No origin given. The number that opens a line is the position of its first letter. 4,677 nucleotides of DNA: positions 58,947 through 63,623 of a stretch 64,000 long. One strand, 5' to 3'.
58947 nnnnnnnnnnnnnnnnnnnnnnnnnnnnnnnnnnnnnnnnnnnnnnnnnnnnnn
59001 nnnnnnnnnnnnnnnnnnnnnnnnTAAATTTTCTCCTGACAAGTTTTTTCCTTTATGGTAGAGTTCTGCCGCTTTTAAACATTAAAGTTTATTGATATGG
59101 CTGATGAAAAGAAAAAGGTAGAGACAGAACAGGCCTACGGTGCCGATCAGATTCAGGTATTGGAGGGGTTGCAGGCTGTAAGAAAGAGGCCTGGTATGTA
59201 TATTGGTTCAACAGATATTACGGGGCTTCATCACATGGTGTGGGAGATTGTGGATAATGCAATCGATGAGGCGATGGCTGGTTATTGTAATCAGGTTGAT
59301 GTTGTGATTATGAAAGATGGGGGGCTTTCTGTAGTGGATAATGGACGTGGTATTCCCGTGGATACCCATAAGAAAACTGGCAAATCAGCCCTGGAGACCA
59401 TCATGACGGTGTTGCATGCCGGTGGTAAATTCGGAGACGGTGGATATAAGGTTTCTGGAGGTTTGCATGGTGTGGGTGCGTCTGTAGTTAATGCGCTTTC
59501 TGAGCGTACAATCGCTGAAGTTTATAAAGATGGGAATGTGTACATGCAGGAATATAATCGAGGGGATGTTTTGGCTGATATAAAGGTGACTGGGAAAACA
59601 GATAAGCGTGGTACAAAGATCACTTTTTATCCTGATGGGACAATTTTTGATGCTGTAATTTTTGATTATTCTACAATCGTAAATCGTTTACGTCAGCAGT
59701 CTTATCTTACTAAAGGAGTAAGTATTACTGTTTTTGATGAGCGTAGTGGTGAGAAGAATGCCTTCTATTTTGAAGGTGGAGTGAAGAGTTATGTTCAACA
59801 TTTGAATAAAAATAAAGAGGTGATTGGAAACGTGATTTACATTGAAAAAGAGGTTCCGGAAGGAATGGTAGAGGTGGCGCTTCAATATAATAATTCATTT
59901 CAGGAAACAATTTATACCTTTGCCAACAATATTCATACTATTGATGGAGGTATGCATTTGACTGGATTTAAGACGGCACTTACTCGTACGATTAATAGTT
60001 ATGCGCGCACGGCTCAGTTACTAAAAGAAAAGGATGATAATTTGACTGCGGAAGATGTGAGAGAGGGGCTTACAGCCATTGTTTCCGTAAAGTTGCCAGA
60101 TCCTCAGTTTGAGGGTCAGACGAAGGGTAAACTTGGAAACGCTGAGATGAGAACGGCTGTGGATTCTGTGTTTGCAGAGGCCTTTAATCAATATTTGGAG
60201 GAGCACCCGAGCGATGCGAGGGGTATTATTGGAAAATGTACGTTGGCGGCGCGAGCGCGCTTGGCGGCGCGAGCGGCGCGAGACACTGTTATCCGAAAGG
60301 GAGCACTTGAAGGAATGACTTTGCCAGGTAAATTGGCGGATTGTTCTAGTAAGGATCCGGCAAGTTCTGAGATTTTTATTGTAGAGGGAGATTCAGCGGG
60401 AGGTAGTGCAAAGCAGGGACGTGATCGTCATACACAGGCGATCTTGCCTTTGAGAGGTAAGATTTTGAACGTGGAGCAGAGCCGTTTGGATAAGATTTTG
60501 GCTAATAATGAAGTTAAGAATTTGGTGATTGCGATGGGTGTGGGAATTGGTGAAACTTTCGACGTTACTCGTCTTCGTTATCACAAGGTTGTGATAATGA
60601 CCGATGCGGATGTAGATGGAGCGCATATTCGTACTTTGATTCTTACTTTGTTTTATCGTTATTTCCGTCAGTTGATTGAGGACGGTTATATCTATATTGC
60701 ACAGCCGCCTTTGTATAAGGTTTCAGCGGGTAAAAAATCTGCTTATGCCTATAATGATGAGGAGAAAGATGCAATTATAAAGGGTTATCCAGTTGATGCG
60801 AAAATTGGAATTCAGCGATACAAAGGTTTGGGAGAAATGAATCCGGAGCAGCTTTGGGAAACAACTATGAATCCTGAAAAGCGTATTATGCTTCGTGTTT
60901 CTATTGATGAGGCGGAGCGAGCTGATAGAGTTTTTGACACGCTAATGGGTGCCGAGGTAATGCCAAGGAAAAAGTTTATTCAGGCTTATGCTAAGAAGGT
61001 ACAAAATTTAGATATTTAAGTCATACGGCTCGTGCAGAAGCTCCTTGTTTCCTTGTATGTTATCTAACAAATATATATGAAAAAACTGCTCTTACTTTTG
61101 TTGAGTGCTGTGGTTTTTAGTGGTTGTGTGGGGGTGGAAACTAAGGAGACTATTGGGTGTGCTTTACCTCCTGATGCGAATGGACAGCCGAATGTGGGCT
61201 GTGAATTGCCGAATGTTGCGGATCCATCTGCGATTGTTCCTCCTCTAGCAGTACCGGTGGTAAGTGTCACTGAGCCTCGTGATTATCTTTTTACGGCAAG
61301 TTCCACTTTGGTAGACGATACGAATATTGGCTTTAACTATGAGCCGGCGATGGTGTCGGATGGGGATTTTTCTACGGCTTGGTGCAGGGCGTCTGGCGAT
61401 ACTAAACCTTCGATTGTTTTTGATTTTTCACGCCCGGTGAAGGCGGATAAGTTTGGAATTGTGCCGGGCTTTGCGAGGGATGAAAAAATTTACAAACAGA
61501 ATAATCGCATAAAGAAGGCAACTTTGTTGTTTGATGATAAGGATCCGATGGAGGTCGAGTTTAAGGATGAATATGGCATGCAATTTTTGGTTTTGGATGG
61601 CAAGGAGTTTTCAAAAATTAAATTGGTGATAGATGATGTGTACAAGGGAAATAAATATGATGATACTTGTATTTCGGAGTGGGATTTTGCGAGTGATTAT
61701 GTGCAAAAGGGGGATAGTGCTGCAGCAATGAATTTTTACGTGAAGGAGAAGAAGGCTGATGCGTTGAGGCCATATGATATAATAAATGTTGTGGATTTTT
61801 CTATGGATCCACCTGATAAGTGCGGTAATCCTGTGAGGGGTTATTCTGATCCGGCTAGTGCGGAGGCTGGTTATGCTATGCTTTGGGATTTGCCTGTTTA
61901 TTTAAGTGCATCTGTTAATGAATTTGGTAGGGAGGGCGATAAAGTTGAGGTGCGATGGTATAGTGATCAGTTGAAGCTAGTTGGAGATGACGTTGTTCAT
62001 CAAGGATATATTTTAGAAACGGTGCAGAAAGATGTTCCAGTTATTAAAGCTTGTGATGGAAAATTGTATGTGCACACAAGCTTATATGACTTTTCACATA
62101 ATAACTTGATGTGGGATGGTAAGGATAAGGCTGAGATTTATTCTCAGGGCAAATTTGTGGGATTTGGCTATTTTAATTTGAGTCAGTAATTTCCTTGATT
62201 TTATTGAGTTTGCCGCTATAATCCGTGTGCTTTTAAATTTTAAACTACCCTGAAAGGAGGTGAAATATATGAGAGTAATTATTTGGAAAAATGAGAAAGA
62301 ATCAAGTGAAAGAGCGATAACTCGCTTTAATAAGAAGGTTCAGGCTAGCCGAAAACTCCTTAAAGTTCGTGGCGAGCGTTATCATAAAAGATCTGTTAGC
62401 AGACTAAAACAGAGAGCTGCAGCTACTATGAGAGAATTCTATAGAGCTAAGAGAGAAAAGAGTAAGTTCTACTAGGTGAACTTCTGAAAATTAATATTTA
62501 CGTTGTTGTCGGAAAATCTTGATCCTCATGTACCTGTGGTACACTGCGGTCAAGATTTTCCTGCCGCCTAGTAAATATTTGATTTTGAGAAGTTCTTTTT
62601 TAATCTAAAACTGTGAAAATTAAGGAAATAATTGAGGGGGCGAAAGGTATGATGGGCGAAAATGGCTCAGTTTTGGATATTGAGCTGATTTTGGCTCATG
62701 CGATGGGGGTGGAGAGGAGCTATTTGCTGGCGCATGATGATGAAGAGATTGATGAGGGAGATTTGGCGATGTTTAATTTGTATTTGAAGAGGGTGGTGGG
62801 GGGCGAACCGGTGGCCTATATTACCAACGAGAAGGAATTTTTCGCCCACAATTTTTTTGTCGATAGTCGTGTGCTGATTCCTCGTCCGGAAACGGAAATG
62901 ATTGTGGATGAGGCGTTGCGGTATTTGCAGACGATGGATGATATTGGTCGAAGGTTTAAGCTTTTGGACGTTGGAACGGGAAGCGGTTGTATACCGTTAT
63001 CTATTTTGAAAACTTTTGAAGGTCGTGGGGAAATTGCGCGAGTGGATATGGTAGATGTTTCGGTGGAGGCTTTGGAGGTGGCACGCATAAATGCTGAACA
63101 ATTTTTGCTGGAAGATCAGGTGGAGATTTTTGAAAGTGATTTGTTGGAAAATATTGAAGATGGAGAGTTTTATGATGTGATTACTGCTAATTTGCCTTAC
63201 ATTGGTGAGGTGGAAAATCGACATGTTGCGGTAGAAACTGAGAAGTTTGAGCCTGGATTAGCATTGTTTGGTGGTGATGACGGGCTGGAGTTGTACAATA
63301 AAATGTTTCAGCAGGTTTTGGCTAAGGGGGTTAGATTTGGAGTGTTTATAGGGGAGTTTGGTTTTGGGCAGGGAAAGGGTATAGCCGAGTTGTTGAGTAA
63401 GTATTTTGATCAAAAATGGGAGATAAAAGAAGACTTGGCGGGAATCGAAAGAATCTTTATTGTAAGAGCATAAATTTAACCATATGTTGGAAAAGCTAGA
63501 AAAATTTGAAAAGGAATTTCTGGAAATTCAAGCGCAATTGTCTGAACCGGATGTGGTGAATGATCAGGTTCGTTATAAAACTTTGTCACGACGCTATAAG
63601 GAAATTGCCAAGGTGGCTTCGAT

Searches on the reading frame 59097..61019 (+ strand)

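Call 11: search_protein_families(library=pfam, proteins=[window:59097-61019:+])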
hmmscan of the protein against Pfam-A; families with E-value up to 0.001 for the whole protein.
window:59097-61019:+ (640 aa): 4 families
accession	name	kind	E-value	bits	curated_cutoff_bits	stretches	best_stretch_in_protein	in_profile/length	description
PF00204.31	DNA_gyraseB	-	1.8e-60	203.8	27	1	228-396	1-172/173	DNA gyrase B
PF00986.26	DNA_gyraseB_C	-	3.1e-30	104.6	29.8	1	568-629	2-63/63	DNA gyrase B subunit, carboxyl terminus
PF01751.28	Toprim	-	1.2e-18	67.5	23.1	1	425-536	1-95/96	Toprim domain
PF02518.31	HATPase_c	-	2.2e-16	60.7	26.4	1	40-180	2-108/111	Histidine kinase-, DNA gyrase B-, and HSP90-like ATPase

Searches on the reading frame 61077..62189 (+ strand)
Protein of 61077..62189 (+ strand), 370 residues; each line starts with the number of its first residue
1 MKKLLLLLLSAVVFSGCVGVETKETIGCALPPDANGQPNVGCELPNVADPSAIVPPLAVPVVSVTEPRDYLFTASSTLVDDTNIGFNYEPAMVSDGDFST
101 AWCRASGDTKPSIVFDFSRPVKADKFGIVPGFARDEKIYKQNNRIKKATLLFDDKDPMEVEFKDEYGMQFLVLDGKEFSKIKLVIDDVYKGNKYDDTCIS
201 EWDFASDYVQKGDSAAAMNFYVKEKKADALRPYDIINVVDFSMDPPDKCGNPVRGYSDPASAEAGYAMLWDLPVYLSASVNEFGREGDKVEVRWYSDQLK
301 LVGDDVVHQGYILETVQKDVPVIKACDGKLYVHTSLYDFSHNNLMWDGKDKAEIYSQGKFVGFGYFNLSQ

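Call 11: search_protein_families(library=pfam, proteins=[window:61077-62189:+])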
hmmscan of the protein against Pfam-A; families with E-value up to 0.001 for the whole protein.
window:61077-62189:+ (370 aa): 2 families
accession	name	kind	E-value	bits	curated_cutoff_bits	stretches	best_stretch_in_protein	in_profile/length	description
PF25302.1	NADase_transloc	-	2.3e-21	77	27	1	73-204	11-145/146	NAD glycohydrolase translocation F5/8 type C domain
PF00754.31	F5_F8_type_C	-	0.00037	21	28.2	1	73-133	3-57/127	F5/8 type C domain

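Call 108: search_protein_families(library=padloc, proteins=[window:61077-62189:+], max_evalue=0.001)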
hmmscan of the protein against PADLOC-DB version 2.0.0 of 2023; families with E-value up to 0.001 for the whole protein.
window:61077-62189:+ (370 aa): 0 families

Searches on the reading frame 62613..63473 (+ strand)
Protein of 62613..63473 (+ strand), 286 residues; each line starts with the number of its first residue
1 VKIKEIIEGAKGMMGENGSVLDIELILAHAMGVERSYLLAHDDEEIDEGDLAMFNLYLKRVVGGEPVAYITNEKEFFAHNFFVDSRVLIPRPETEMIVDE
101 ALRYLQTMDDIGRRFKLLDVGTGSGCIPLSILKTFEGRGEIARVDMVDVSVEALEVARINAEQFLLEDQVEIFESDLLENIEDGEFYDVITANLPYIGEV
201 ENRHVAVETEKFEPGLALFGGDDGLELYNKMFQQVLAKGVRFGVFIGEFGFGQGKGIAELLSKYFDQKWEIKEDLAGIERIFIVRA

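Call 11: search_protein_families(library=pfam, proteins=[window:62613-63473:+])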
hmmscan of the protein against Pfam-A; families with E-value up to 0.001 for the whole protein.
window:62613-63473:+ (286 aa): 7 families
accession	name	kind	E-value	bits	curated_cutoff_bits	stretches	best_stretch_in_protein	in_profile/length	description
PF17827.6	PrmC_N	-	9.1e-14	52.2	23.4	1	19-71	18-70/71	PrmC N-terminal domain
PF05175.20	MTS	-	8.3e-11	42.3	23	1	105-200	24-112/170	Methyltransferase small domain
PF13649.12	Methyltransf_25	-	4.8e-06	27.6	27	1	118-196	2-76/97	Methyltransferase domain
PF13847.12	Methyltransf_31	-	1.9e-05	24.8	27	1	116-193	6-81/145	Methyltransferase domain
PF12847.13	Methyltransf_18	-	2.1e-05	25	27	1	114-191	15-88/151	Methyltransferase domain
PF06325.19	PrmA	-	2.1e-05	24.6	22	1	102-194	152-234/296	Ribosomal protein L11 methyltransferase (PrmA)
PF08242.18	Methyltransf_12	-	0.00021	22.4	30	1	118-193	1-72/98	Methyltransferase domain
